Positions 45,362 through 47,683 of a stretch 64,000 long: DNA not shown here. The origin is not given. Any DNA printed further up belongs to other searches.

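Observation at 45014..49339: SLOG(TIGR00725)-AsnB-like amidotransferase-ACP-acyl-AMP ligase operon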

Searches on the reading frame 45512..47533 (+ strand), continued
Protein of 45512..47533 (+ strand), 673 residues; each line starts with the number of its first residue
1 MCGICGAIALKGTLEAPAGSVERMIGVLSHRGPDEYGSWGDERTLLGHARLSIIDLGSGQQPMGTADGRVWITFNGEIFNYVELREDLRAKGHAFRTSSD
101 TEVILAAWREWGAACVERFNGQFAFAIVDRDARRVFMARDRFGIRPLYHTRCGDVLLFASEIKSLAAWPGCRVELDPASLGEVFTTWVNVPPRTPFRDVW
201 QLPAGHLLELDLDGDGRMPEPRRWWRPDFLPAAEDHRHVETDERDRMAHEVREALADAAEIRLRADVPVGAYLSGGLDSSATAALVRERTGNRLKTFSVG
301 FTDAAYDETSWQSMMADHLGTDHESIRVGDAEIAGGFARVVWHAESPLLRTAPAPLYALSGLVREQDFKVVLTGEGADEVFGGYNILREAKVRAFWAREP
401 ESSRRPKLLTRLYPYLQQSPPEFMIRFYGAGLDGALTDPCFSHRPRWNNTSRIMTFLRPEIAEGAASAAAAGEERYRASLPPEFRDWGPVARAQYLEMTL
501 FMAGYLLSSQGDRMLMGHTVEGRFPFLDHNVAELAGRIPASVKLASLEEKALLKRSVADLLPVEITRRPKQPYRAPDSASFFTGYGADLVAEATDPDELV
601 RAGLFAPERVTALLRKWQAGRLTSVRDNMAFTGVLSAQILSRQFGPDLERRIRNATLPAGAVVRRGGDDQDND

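Call 42: search_solved_structures(query=A1, max_evalue=1e-10, show_alignments=2)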
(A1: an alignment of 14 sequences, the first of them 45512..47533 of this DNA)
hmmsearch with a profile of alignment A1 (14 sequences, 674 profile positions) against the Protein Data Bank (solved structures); distinct sequences matched with E-value up to 1e-10: 7.
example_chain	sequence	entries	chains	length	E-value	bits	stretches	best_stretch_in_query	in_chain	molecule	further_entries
7ylz_A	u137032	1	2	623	2e-87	297.3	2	1-393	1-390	hydroxyamidotransferase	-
1ct9_A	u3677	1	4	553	1.2e-64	222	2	24-167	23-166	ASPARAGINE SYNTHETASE B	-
6gq3_A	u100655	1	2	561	1.2e-51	179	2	1-167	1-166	Asparagine synthetase [glutamine-hydrolyzing]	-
8sue_A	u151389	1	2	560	3.5e-51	177.5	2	27-167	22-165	Asparagine synthetase [glutamine-hydrolyzing]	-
9b6c_A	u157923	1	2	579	4.3e-50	173.9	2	27-167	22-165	Asparagine synthetase [glutamine-hydrolyzing]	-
1jgt_A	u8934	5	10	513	1.5e-20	76.3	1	73-390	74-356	BETA-LACTAM SYNTHETASE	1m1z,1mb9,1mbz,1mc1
6lbp_A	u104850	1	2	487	5e-12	48.1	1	46-167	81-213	Amidophosphoribosyltransferase 2, chloroplastic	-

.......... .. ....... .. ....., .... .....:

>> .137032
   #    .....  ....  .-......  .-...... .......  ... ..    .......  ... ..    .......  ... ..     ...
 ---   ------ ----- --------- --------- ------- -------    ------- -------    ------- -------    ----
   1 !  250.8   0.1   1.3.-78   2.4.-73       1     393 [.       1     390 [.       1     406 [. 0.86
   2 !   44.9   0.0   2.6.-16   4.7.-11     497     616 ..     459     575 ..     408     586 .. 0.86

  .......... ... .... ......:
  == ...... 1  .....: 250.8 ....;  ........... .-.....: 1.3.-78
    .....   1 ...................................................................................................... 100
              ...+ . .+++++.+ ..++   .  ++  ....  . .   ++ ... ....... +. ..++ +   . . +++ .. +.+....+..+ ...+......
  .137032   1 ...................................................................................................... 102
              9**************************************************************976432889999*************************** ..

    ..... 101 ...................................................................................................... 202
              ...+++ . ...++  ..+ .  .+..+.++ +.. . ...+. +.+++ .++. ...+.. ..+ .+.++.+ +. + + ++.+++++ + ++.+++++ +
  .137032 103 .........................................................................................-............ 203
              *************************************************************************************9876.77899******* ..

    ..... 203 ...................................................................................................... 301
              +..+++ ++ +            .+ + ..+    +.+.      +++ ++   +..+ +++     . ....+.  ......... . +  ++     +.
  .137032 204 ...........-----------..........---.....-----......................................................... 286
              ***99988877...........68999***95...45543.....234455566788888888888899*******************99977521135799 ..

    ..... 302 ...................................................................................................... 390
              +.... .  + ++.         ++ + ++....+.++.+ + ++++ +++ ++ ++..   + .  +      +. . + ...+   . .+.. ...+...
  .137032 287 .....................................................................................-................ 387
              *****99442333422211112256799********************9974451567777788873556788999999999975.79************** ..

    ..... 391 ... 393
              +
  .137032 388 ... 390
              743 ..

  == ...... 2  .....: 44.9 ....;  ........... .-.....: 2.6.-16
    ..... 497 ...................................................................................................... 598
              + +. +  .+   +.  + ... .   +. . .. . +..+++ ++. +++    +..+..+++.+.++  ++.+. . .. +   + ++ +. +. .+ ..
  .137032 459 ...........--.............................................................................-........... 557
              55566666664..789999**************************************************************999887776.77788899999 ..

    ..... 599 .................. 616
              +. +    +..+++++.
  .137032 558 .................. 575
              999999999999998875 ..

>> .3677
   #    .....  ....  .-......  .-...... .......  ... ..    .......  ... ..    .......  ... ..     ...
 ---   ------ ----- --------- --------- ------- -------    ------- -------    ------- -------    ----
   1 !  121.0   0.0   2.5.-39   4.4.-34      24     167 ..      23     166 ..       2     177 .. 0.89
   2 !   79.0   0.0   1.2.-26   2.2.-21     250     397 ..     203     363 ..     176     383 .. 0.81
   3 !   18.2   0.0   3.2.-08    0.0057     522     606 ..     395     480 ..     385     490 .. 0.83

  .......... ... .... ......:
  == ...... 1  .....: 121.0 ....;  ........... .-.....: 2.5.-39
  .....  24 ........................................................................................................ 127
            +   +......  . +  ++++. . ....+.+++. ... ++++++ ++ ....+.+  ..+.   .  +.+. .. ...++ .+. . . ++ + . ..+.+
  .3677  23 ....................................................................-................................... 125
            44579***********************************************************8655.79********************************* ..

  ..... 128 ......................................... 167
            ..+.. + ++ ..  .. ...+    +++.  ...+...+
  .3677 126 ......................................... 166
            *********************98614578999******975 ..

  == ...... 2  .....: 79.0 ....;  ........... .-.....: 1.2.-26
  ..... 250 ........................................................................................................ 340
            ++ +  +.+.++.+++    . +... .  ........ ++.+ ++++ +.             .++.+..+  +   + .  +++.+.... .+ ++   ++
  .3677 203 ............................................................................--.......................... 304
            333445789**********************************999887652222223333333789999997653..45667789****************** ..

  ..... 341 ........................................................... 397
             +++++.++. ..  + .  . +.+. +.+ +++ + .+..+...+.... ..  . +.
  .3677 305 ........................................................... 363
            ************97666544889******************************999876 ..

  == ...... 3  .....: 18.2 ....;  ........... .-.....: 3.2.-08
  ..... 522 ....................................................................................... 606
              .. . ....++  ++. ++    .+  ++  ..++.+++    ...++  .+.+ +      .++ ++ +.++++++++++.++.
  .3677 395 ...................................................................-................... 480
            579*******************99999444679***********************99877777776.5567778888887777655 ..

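Call 56: search_dna_similar(query=L057:10004-11956:+, collection=plasmids, mode=protein, max_evalue=1e-100, max_rows=25)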
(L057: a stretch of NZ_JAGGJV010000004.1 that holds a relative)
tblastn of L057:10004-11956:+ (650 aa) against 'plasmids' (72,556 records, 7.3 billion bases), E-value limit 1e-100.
Records with a match: 126; places in all: 126; records where one place covers at least 80% of the query: 126.
Best place of each record, by identity: 60-80% 95; <60% 31.
By first word of the organism name: Sinorhizobium 76; Azospirillum 12; Ensifer 9; Mesorhizobium 8; Shinella 8; Bacillus 6; Streptomyces 3; Rhizobium 2; Nitratireductor 1; Roseateles 1.
By predicted mobility (MOB-suite, as given by PLSDB): mobilizable 64; non-mobilizable 45; conjugative 17.
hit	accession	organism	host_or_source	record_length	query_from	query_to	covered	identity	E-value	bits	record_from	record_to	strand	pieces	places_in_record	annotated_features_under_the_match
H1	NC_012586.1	Sinorhizobium fredii NGR234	-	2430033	3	650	100%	77.6%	0e+0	1025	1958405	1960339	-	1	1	record has no annotation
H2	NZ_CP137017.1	Sinorhizobium fredii GR64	Phaseolus vulgaris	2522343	3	650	100%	77.5%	0e+0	1009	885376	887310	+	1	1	record has no annotation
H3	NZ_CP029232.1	Sinorhizobium fredii CCBAU 45436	Glycine max,cell culture,plant root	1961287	3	650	100%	77.3%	0e+0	1009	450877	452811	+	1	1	record has no annotation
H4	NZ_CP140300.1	Sinorhizobium kummerowiae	Kummerowia stipulacea,Pure culture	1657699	3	650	100%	77.2%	0e+0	1003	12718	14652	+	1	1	none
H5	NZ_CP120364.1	Sinorhizobium kummerowiae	Kummerowia stipulacea,Pure culture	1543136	3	650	100%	77.2%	0e+0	1003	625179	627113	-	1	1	none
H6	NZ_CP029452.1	Sinorhizobium fredii CCBAU 25509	Glycine soja,cell culture,plant root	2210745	3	650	100%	77.0%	0e+0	1025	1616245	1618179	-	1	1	record has no annotation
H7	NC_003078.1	Sinorhizobium meliloti 1021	-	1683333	3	650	100%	77.0%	0e+0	1004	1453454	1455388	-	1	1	none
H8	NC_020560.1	Sinorhizobium meliloti 2011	-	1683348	3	650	100%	77.0%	0e+0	1004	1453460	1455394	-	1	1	none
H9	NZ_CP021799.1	Sinorhizobium meliloti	Medicago sativa,Single Cell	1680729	3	650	100%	77.0%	0e+0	1004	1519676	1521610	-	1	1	none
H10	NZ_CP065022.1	Sinorhizobium meliloti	Medicago sativa subsp. varia (Martyn) ...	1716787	3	650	100%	77.0%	0e+0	1003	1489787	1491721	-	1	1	none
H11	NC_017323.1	Sinorhizobium meliloti BL225C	-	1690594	3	650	100%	77.0%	0e+0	1003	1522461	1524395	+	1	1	none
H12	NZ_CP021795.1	Sinorhizobium meliloti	Medicago sativa,Single Cell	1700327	3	650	100%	77.0%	0e+0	1003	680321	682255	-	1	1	none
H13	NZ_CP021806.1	Sinorhizobium meliloti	Medicago truncatula,Single Cell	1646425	3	650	100%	77.0%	0e+0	1003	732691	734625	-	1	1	none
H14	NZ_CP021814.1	Sinorhizobium meliloti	Medicago truncatula,Single Cell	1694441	3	650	100%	77.0%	0e+0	1003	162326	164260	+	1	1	none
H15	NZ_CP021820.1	Sinorhizobium meliloti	Medicago truncatula,Single Cell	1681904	3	650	100%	77.0%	0e+0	1003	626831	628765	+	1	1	none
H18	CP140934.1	Sinorhizobium meliloti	Medicago lupulina,whole organism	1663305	3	650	100%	77.0%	0e+0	1001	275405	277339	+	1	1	asnB: asparagine synthase (glutamine-hydrolyzing)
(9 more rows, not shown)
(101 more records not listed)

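Call 57: get_annotated_region(hit=H7, flank=12000)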
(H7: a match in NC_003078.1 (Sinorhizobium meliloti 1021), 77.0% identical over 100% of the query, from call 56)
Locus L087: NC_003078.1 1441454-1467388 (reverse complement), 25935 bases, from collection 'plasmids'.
description: Sinorhizobium meliloti 1021 plasmid pSymB, complete sequence
organism: Sinorhizobium meliloti 1021 (NCBI taxid 266834)
taxonomy: Bacteria; Pseudomonadota; Alphaproteobacteria; Hyphomicrobiales; Rhizobiaceae; Sinorhizobium; Sinorhizobium meliloti; Sinorhizobium meliloti 1021
host: -; source: -; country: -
typing (MOB-suite, as given by PLSDB): mobilizable; relaxase MOBQ
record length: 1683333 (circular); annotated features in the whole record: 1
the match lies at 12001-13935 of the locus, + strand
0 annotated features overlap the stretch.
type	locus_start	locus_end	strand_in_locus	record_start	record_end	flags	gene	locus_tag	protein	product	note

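Call 58: get_annotated_region(hit=H18, flank=14000)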
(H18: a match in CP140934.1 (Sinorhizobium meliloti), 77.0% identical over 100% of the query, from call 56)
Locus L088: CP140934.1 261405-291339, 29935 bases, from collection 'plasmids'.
description: Sinorhizobium meliloti strain ml28 plasmid pSymB, complete sequence
organism: Sinorhizobium meliloti (NCBI taxid 382)
taxonomy: Bacteria; Pseudomonadota; Alphaproteobacteria; Hyphomicrobiales; Rhizobiaceae; Sinorhizobium; Sinorhizobium meliloti
host: -; source: Medicago lupulina,whole organism; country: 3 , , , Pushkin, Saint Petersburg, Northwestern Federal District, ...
typing (MOB-suite, as given by PLSDB): mobilizable; relaxase MOBQ
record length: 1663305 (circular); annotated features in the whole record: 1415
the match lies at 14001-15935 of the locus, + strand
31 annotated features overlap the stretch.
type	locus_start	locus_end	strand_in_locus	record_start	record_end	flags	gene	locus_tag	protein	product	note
CDS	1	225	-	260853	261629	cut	otnI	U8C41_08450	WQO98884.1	2-oxo-tetronate isomerase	-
CDS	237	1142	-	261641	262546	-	ltnD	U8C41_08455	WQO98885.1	L-threonate dehydrogenase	-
CDS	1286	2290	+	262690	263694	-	-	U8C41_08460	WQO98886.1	LacI family DNA-binding transcriptional regulator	-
CDS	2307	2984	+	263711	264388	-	-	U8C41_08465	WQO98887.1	aldolase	-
CDS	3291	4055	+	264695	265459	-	-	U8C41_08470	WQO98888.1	FadR/GntR family transcriptional regulator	-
CDS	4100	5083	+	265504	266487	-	denD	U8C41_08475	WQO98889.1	D-erythronate dehydrogenase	-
CDS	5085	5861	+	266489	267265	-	-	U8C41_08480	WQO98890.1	SDR family oxidoreductase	-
CDS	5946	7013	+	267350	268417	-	ugpC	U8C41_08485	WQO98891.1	sn-glycerol-3-phosphate ABC transporter ATP-binding protein UgpC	-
CDS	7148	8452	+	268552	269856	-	-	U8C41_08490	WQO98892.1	ABC transporter substrate-binding protein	-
CDS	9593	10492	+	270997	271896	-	-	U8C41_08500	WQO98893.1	carbohydrate ABC transporter permease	-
CDS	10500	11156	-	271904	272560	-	-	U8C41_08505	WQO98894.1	DUF6064 family protein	-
CDS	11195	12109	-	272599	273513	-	-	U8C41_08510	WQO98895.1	aldo/keto reductase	-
CDS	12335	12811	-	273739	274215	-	-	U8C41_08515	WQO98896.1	VOC family protein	-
CDS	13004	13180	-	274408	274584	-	-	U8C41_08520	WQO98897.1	hypothetical protein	-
CDS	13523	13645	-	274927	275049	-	-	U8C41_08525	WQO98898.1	hypothetical protein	-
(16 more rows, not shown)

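Call 82: search_dna_similar(query=window:45512-47533:+, collection=plasmids, mode=protein, max_evalue=1e-80, max_rows=40, rows=spread)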
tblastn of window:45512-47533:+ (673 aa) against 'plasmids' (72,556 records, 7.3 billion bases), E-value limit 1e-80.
Records with a match: 119; places in all: 119; records where one place covers at least 80% of the query: 117.
Best place of each record, by identity: <60% 119.
By first word of the organism name: Sinorhizobium 76; Azospirillum 12; Ensifer 9; Shinella 8; Mesorhizobium 7; Streptomyces 3; Rhizobium 2; Nitratireductor 1; Roseateles 1.
By predicted mobility (MOB-suite, as given by PLSDB): mobilizable 63; non-mobilizable 44; conjugative 12.
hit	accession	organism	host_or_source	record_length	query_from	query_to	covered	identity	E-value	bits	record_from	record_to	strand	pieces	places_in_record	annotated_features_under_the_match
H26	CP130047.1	Sinorhizobium meliloti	Medicago,Cell culture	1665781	3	659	98%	48.6%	1e-133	525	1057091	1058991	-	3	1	none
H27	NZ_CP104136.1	Sinorhizobium sp. C101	Phaseolus vulgaris,cell ...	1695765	2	644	96%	49.4%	1e-171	551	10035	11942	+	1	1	record has no annotation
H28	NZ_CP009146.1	Sinorhizobium meliloti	Medicago orbicularis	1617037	2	644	96%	49.2%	6e-165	531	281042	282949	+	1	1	none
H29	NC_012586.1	Sinorhizobium fredii NGR234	-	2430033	1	655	97%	48.2%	2e-165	533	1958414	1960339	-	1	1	record has no annotation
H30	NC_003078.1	Sinorhizobium meliloti 1021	-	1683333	2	644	96%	49.1%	2e-165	533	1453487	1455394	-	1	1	none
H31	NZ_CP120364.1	Sinorhizobium kummerowiae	Kummerowia stipulacea,Pure culture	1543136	2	644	96%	49.1%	3e-165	532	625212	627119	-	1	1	none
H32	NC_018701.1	Sinorhizobium meliloti Rm41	-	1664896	2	644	96%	49.1%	5e-165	532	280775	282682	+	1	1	none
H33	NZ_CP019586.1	Sinorhizobium meliloti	Medicago arborea,tissue sample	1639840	2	644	96%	49.1%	5e-165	532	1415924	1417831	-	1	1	none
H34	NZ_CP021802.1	Sinorhizobium meliloti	Medicago sativa,Single Cell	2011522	2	644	96%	49.1%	7e-165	531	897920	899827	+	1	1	none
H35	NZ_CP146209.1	Sinorhizobium meliloti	-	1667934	2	644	96%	49.1%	7e-165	531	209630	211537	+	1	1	none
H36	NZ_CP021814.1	Sinorhizobium meliloti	Medicago truncatula,Single Cell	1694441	2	644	96%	49.1%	7e-165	531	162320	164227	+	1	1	none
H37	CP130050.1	Sinorhizobium meliloti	Medicago,Cell culture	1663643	2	644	96%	49.1%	8e-165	531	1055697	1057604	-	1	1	asnB: asparagine synthase (glutamine-hydrolyzing)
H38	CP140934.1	Sinorhizobium meliloti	Medicago lupulina,whole organism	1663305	2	644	96%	49.1%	1e-164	531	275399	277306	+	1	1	asnB: asparagine synthase (glutamine-hydrolyzing)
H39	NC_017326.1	Sinorhizobium meliloti SM11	-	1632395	2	644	96%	49.1%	2e-164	530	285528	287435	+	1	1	none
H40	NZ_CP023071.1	Sinorhizobium fredii CCBAU 83666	G.max,nodule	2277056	1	655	97%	48.1%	3e-167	538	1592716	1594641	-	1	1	record has no annotation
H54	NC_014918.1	Mesorhizobium ciceri biovar biserrulae WSM1271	-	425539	3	639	95%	47.7%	2e-165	533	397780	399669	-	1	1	asnB: asparagine synthase (glutamine-hydrolyzing)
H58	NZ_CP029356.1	Azospirillum thermophilum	cell culture,hot spring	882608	1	651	97%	45.1%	3e-146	478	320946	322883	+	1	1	asnB: asparagine synthase (glutamine-hydrolyzing)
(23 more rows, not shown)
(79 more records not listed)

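Call 83: get_annotated_region(hit=H58, flank=9000)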
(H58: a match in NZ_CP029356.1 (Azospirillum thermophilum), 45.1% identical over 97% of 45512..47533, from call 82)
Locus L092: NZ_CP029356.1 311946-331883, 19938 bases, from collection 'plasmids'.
description: Azospirillum thermophilum strain CFH 70021 plasmid unnamed1
organism: Azospirillum thermophilum (NCBI taxid 2202148)
taxonomy: Bacteria; Pseudomonadota; Alphaproteobacteria; Rhodospirillales; Azospirillaceae; Azospirillum; Azospirillum thermophilum
host: -; source: cell culture,hot spring; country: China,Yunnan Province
typing (MOB-suite, as given by PLSDB): non-mobilizable
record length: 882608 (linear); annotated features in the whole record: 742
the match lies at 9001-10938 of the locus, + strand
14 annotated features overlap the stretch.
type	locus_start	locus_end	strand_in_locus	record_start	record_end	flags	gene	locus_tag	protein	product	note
CDS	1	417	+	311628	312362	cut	-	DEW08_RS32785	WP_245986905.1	sugar transferase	-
CDS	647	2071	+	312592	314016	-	-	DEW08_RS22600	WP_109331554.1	O-antigen ligase family protein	-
CDS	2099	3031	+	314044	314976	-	-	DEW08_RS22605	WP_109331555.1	glycosyltransferase family 2 protein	-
CDS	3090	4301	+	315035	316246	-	-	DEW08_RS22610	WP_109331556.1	glycosyltransferase family 4 protein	-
CDS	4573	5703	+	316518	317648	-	-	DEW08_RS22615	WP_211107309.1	glycosyltransferase family 4 protein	-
CDS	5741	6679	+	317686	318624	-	-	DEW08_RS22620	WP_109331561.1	polysaccharide deacetylase family protein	GO:0005975 - carbohydrate metabolic process [Evidence IEA]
CDS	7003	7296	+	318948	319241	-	-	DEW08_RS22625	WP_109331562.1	acyl carrier protein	GO:0006633 - fatty acid biosynthetic process [Evidence IEA]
CDS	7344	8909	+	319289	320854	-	-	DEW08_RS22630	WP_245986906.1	AMP-binding protein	-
CDS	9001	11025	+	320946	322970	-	asnB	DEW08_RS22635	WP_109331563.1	asparagine synthase (glutamine-hydrolyzing)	GO:0006529 - asparagine biosynthetic process [Evidence IEA]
CDS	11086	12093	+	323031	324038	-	nadE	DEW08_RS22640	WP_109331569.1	NAD(+) synthase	GO:0009435 - NAD biosynthetic process [Evidence IEA]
CDS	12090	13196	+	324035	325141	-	-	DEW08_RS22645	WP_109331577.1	GNAT family N-acetyltransferase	-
CDS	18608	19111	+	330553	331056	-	-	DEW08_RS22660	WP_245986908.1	MarR family transcriptional regulator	GO:0006355 - regulation of DNA-templated transcription [Evidence IEA]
CDS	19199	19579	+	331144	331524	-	-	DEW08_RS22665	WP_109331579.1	response regulator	GO:0000160 - phosphorelay signal transduction system [Evidence IEA]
CDS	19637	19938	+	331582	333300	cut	-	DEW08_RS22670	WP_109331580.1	monovalent cation:proton antiporter-2 (CPA2) family protein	GO:0006812 - monoatomic cation transport [Evidence IEA]; GO:1902600 - proton transmembrane transport [Evidence IEA]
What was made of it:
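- In Azospirillum the cassette lies between a polysaccharide deacetylase and a GNAT-like gene, which parallels VimE/VimA/WbpS (call 83).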
